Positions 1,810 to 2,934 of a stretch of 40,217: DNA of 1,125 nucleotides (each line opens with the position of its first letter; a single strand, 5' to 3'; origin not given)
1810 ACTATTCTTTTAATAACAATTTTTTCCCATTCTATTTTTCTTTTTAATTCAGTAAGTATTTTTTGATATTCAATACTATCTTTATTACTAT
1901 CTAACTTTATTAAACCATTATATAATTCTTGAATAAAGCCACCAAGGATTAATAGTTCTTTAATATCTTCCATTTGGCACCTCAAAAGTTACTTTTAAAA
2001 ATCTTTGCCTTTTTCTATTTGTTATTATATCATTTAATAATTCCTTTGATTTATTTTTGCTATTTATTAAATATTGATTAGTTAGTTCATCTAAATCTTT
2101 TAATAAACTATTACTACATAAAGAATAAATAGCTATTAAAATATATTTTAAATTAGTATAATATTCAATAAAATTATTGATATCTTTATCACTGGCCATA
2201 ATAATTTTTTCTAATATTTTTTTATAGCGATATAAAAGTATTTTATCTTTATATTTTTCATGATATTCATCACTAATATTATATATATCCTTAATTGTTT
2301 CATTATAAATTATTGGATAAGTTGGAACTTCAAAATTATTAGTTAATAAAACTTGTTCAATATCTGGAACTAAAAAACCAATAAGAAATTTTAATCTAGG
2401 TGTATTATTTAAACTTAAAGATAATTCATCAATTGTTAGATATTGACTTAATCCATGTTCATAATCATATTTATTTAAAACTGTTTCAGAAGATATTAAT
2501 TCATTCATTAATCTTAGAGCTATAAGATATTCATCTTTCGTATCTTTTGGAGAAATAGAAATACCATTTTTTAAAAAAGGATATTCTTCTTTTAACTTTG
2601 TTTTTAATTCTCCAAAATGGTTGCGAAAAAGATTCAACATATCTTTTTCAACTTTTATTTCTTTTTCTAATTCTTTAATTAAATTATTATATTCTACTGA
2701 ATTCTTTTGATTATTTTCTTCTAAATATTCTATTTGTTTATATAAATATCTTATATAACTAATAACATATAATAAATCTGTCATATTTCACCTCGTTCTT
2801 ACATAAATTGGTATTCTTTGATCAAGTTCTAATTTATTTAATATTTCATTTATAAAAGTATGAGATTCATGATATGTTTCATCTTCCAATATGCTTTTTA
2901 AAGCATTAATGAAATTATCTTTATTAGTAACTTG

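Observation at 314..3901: Tandem ABAB array of an unrecognisable helical protein family, wired divergently to a small RHH regulator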

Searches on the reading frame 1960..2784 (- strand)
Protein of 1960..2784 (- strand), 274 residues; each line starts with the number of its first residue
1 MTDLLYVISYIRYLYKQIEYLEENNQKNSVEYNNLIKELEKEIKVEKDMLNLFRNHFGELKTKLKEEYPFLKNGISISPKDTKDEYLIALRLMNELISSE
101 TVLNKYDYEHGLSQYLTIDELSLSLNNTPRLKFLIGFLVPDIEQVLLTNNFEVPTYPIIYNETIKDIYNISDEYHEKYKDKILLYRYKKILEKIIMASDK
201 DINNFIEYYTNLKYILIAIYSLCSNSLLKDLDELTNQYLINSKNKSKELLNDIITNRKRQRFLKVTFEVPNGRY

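Call 5: search_protein_families(library=pfam, max_evalue=1, proteins=[window:1960-2784:-])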
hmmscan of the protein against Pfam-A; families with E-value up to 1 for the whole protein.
window:1960-2784:- (274 aa): 1 family
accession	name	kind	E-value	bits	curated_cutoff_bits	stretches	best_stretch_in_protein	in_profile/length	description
PF16140.10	DUF4848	-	0.3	11.1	22.8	1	165-274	65-171/216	Domain of unknown function (DUF4848)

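Call 6: search_protein_families(library=ncbifam, max_evalue=1, proteins=[window:1960-2784:-])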
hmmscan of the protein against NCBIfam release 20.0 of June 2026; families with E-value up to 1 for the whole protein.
window:1960-2784:- (274 aa): 0 families

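Call 9: find_homologous_proteins(query=window:1960-2784:-, max_evalue=0.001)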
Query window:1960-2784:- (274 aa): 10 proteins with E <= 0.001 among 2038 candidates.
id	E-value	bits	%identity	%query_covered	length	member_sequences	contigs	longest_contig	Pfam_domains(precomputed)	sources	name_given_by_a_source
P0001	1.3e-165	567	99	100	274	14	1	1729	-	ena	-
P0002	5.9e-163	559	97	100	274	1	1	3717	-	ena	-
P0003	2.3e-143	494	89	98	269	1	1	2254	-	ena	-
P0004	2.3e-127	442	79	98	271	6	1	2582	-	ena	-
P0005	7.1e-115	401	73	98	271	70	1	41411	-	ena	-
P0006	1.9e-93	331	64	97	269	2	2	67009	-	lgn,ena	-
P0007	1.5e-85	305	59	97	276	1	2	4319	-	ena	-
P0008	3.8e-85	304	59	97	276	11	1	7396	-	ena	-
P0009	9.3e-84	299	59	97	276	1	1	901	-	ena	-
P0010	3.4e-71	258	53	97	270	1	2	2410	-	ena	-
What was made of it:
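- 1960..2784 (-): B1 (M2), 274 aa; ends in ................ 10 close clusters in 5.8 billion proteins (call 9).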

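Call 11: find_encoding_contigs(protein=P0006, flank=10000, max_places=4)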
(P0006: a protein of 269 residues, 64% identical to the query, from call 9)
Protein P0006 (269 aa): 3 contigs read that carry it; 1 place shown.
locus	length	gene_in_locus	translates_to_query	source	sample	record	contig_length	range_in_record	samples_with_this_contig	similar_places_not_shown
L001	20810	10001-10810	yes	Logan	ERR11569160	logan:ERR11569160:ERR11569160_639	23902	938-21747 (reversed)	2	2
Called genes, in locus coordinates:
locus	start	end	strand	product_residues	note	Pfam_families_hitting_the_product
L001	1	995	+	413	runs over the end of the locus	PF02274:ADI, PF19420:DDAH_eukar (faint)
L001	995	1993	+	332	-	PF02729:OTCace_N, PF00185:OTCace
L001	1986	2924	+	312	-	PF00696:AA_kinase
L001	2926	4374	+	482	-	PF03606:DcuC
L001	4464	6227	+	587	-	PF03606:DcuC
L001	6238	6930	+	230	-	-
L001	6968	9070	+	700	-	PF02861:Clp_N, PF02861:Clp_N, PF05621:TniB (weak), PF23569:NBD_SMAX1, PF00004:AAA, PF17871:AAA_lid_9, PF07724:AAA_2, PF07728:AAA_5, +10 more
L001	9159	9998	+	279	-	-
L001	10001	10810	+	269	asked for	-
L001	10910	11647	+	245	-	PF01048:PNP_UDP_1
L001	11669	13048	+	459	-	PF02878:PGM_PMM_I, PF02879:PGM_PMM_II, PF02880:PGM_PMM_III, PF00408:PGM_PMM_IV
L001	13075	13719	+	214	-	-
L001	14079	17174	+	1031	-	PF00133:tRNA-synt_1, PF09334:tRNA-synt_1g (weak), PF08264:Anticodon_1, PF19302:DUF5915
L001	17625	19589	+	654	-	PF00884:Sulfatase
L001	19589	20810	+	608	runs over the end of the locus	PF12481:DUF3700 (faint), PF13522:GATase_6, PF13537:GATase_7, PF00733:Asn_synthase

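Call 12: find_encoding_contigs(protein=P0005, flank=10000, max_places=4)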
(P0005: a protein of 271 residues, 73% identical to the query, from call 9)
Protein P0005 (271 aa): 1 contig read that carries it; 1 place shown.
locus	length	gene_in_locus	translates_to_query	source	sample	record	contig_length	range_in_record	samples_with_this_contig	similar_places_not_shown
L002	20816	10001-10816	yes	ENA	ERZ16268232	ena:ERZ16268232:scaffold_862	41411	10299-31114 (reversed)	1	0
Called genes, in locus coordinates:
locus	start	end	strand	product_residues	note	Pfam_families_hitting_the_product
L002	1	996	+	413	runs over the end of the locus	PF02274:ADI, PF19420:DDAH_eukar (faint)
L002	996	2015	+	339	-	PF02729:OTCace_N, PF00185:OTCace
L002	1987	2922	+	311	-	PF00696:AA_kinase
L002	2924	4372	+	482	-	PF03606:DcuC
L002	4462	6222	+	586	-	PF03606:DcuC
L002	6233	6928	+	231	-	-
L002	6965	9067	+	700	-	PF02861:Clp_N, PF02861:Clp_N, PF05621:TniB (weak), PF23569:NBD_SMAX1, PF00004:AAA, PF17871:AAA_lid_9, PF07724:AAA_2, PF07728:AAA_5, +8 more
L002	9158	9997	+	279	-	-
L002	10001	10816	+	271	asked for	-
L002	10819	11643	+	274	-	-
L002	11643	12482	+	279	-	-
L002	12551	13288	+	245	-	PF01048:PNP_UDP_1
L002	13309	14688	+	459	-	PF02878:PGM_PMM_I, PF02879:PGM_PMM_II, PF02880:PGM_PMM_III, PF00408:PGM_PMM_IV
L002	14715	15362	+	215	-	-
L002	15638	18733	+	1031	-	PF00133:tRNA-synt_1, PF09334:tRNA-synt_1g (weak), PF08264:Anticodon_1, PF19302:DUF5915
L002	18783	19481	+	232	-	PF03575:Peptidase_S51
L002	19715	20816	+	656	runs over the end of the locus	PF00884:Sulfatase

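Call 22: find_related_loci(query=A3, collection=genome_contigs, flank=10000)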
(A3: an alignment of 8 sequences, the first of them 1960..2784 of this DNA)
Query A3 (274 aa) in genome_contigs; peptide patterns used: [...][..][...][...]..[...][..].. (x = any residue, [..] = any of these).
53 stretches matched a pattern; 5 encode a relative of the query (tblastn E <= 1e-3); 5 distinct loci.
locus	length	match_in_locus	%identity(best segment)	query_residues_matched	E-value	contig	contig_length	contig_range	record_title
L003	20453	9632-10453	59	1-267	2e-93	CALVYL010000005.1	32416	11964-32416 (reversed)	MAG: uncultured Bacilli bacterium isolate BRZ_MF__bin59 genome assembly, contig: BRZ_MF__NODE_1410_length_32416_cov_7.08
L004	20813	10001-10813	74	1-269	3e-121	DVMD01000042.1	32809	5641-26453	MAG TPA_asm: Candidatus Onthocola stercorigallinarum isolate CHK195-3072 CHK195__C121826_L32809_ERR3414590, whole genome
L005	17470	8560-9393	38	1-267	2e-52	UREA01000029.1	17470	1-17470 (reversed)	uncultured Tenericutes bacterium isolate UMGS910 genome assembly, contig: NODE_903_length_17470_cov_5.198126, whole geno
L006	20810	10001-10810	37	1-261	8e-42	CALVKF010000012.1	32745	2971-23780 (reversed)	MAG: uncultured Bacilli bacterium isolate BRZ_BL__bin6 genome assembly, contig: BRZ_BL__NODE_1437_length_32745_cov_8.347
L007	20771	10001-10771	35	11-267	2e-26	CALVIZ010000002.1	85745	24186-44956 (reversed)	MAG: uncultured Bacilli bacterium isolate BRZ_PF__bin60 genome assembly, contig: BRZ_PF__NODE_335_length_85745_cov_6.167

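Call 37: search_protein_families(library=padloc, max_evalue=1, proteins=[window:1960-2784:-])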
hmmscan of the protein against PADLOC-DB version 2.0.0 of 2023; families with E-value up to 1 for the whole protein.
window:1960-2784:- (274 aa): 0 families

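Call 38: search_protein_families(library=phrogs, max_evalue=1, proteins=[window:1960-2784:-])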
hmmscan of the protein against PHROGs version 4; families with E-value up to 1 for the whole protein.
window:1960-2784:- (274 aa): 1 family
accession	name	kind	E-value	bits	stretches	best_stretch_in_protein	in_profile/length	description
phrog_28807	-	unknown function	0.092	13.3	1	101-170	16-88/214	-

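Call 60: search_protein_families(library=pfam, max_evalue=0.001, proteins=[L003:3583-5553:+, L003:5620-7446:+, L003:7458-8237:+, L003:8240-8695:+, L003:8711-9568:+, L005:2521-2922:+, L005:3624-4067:+, L005:4626-5591:+, L005:6082-6825:+, L006:9486-9935:+])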
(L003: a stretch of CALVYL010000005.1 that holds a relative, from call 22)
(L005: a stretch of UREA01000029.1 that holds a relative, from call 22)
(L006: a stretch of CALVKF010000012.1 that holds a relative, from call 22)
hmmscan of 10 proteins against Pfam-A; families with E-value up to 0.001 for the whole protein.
L003:3583-5553:+ (656 aa): 1 family
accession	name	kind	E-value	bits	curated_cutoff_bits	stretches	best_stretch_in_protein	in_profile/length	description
PF00501.34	AMP-binding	-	4.5e-42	144.7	29.9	1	48-470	2-382/384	AMP-binding enzyme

L003:5620-7446:+ (608 aa): 3 families
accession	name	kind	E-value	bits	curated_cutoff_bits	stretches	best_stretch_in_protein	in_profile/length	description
PF02518.31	HATPase_c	-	2.6e-26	92.7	26.4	1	350-463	1-109/111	Histidine kinase-, DNA gyrase B-, and HSP90-like ATPase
PF00072.30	Response_reg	-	2.6e-23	82.7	30.2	1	490-601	1-110/111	Response regulator receiver domain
PF00512.31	HisKA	-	3.9e-17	62.5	26.9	1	237-302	1-65/66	His Kinase A (phospho-acceptor) domain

L003:7458-8237:+ (259 aa): 2 families
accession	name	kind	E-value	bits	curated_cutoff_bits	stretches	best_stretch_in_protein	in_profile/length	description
PF00072.30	Response_reg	-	1.8e-18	67.2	30.2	1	137-251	1-110/111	Response regulator receiver domain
PF01627.28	Hpt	-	1e-07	32.5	24.6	1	31-96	3-72/84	Hpt domain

L003:8240-8695:+ (151 aa): 1 family
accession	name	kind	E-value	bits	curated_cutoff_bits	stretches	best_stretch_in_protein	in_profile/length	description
PF04073.20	tRNA_edit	-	4.2e-21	75.7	25.5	1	17-139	1-122/123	Aminoacyl-tRNA editing domain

L003:8711-9568:+ (285 aa): 2 families
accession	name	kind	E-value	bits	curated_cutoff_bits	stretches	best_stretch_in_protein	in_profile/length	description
PF01545.26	Cation_efflux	-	2.8e-40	138.7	26.6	1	13-204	3-198/198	Cation efflux family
PF16916.11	ZT_dimer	-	9e-10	38.9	26.7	1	210-284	3-77/78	Dimerisation domain of Zinc Transporter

L005:2521-2922:+ (133 aa): 0 families

L005:3624-4067:+ (147 aa): 1 family
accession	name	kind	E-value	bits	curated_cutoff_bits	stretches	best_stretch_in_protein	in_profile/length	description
PF09424.15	YqeY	-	7e-45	153.1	27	1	3-145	2-143/143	Yqey-like protein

L005:4626-5591:+ (321 aa): 2 families
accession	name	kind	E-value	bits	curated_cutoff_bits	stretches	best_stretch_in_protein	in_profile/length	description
PF06250.17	YhcG_C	-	1.7e-40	138.9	32.5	1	161-300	5-156/157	YhcG PDDEXK nuclease domain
PF17761.7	DUF1016_N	-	6.3e-35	120.7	32.8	1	1-133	5-137/137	DUF1016 N-terminal domain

L005:6082-6825:+ (247 aa): 0 families

L006:9486-9935:+ (149 aa): 0 families

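Call 71: search_dna_similar(query=window:1960-2784:-, collection=phages, mode=protein, max_evalue=0.01)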
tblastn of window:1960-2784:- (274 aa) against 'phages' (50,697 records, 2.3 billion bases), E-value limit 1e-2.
No match.

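Call 73: find_related_loci(query=A3, collection=viral_contigs, flank=5000)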
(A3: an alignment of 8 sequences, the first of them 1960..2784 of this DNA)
Query A3 (274 aa) in viral_contigs; peptide patterns used: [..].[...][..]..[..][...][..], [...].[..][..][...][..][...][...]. (x = any residue, [..] = any of these).
60 stretches matched a pattern, but none encodes a relative of the query by tblastn (E <= 1e-3).

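Call 74: predict_structure(alignment_id=A4)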
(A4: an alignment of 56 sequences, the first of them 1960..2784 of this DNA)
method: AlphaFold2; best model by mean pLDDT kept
length: 274 residues; sequences in the alignment: 56
mean_pLDDT: 92.5   pTM: 0.89
mean pLDDT of the five models: 92.5, 91.0, 90.2, 89.8, 89.1
residues with pLDDT >= 90: 225; 70-90: 36; 50-70: 10; < 50: 3
segments of 3 or more residues with pLDDT < 50: 272-274
pLDDT, mean of each block of 10 residues (from residue 1): 94 98 97 98 97 93 96 90 96 93 72 94 91 96 96 93 90 96 97 96 94 96 96 95 95 88 76 46
secondary structure, 60 per line:
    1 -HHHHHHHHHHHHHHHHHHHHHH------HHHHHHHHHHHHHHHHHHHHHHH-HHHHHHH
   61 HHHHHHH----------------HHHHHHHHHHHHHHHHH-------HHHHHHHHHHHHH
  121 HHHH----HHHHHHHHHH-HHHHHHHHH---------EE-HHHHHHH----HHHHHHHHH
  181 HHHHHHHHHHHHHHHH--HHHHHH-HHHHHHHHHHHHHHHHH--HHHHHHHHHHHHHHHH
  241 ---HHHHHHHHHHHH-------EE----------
elements in order: H2-23 H30-52 H54-67 H84-100 H108-124 H129-138 H140-148 H161-167 H172-196 H199-204 H206-222 H225-240 H244-255
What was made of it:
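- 1960..2784 (-): AF2 pLDDT 92.5, pTM 0.89 (call 74).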

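Call 76: fold_search(model_id=the predicted structure, library=pdb)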
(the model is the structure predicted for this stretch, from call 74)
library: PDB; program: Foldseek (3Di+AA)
matches with E <= 10: 150; with E <= 0.001: 0
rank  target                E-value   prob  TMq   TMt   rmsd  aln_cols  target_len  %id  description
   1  7ajl_AAA              6.0e-01  0.15  0.20  0.19  18.4       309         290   11  Cyrstal structure of CYRI-B/Fam49B (released 2020-11-18)
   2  3sl5_A                6.6e-01  0.07  0.15  0.13  20.4       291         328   12  Crystal structure of the catalytic domain of PDE4D2 complexed with compound 10d (released 2011-10-26)
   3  7ajl_BBB              8.3e-01  0.13  0.20  0.20  17.9       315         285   10  Cyrstal structure of CYRI-B/Fam49B (released 2020-11-18)
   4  8hdp_R                1.4e+00  0.06  0.15  0.15  20.0       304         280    9  Structure of A2BR bound to endogenous agonists adenosine (released 2023-01-18)
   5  9e5a_B                1.6e+00  0.12  0.24  0.26  12.8       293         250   13  Crystal structure of Acanthamoeba polyphaga mimivirus (APMV) vIF4G 53-312 (released 2026-02-25)
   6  7vg4_C                1.6e+00  0.08  0.14  0.18  18.5       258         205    9  10,5-methenyltetrahydrofolate cyclohydrolase from Methylobacterium extorquens AM1 strain (released 2022-07-06)
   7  7rdr_A                1.7e+00  0.12  0.23  0.16  13.7       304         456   12  Circular tandem repeat protein with novel repeat topology and enhanced subunit contact surfaces (released 2021-09-01)
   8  4w6v                  1.8e+00  0.03  0.11  0.07  22.4       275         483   12  Crystal structure of a peptide transporter from Yersinia enterocolitica at 3 A resolution (released 2015-07-15)
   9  8u3a_A                2.1e+00  0.04  0.14  0.14  19.2       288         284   14  TRPV1 in nanodisc bound with PI-Br4 bound in Conformation 1 (monomer) (released 2024-05-08)
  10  4u0q_C                2.3e+00  0.03  0.11  0.10  22.3       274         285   19  Plasmodium falciparum reticulocyte-binding protein homologue 5 (PfRH5) bound to basigin (released 2014-08-13)
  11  9n72_ST               2.4e+00  0.18  0.32  0.18  11.0       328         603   14  SSU processome maturation and disassembly, State F (released 2025-11-05)
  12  3qb5_A                2.4e+00  0.11  0.22  0.27  13.1       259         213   12  Human C3PO complex in the presence of MnSO4 (released 2011-05-11)
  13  8qtt_D                2.5e+00  0.12  0.21  0.24  13.8       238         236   10  Crystal structure of a C-terminally truncated version of Arabidopsis thaliana 14-3-3 omega in complex with a phosphope (released 2023-11-15)
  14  4wyv_A                2.6e+00  0.10  0.19  0.23  12.3       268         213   12  Crystal Structure of Human Translin in Open Conformation (released 2014-11-26)
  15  9n7b_ST               2.8e+00  0.16  0.32  0.22  11.1       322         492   12  SSU processome maturation and disassembly, State O (released 2025-10-29)
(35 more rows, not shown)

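Call 97: search_protein_families(library=ncbifam, alignment_id=A4, max_evalue=0.1)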
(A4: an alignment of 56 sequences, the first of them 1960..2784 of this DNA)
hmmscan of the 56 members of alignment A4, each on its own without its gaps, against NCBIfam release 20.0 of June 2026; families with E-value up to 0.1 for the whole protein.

A. member 1, window:1960-2784:- (274 aa): 0 families

B. families by the number of members that match (of 56 scanned): 22 families
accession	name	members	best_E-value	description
NF053767.1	CIS13_fam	2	0.035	CIS13 family contractile injection system protein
TIGR04450.1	Gpos_C8_like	1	0.0024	putative immunity/bacteriocin fusion bifunctional protein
NF006306.0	PRK08506.1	1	0.0027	replicative DNA helicase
NF046029.1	ProtAdlyltaseNmFic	1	0.0099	protein adenylyltransferase Fic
NF002620.0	PRK02277.1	1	0.013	orotate phosphoribosyltransferase-like protein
TIGR03241.1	arg_catab_astB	1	0.016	N-succinylarginine dihydrolase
NF002470.0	PRK01713.1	1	0.019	ornithine carbamoyltransferase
NF033459.1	DksA_like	1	0.024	RNA polymerase-binding protein DksA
TIGR03184.1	DNA_S_dndE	1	0.027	DNA sulfur modification protein DndE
NF010248.0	PRK13695.1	1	0.036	NTPase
NF007259.0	PRK09709.1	1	0.038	exodeoxyribonuclease VIII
NF008749.0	PRK11784.1-1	1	0.038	tRNA 2-selenouridine(34) synthase MnmH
TIGR01639.1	P_fal_TIGR01639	1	0.039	Plasmodium falciparum uncharacterized domain TIGR01639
TIGR02681.1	phage_pRha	1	0.04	phage regulatory protein, Rha family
NF008995.0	PRK12338.1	1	0.051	hypothetical protein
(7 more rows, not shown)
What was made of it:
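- The single weak TIGR04450 'immunity/bacteriocin' hit occurs in 1 of 56 members (call 97).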
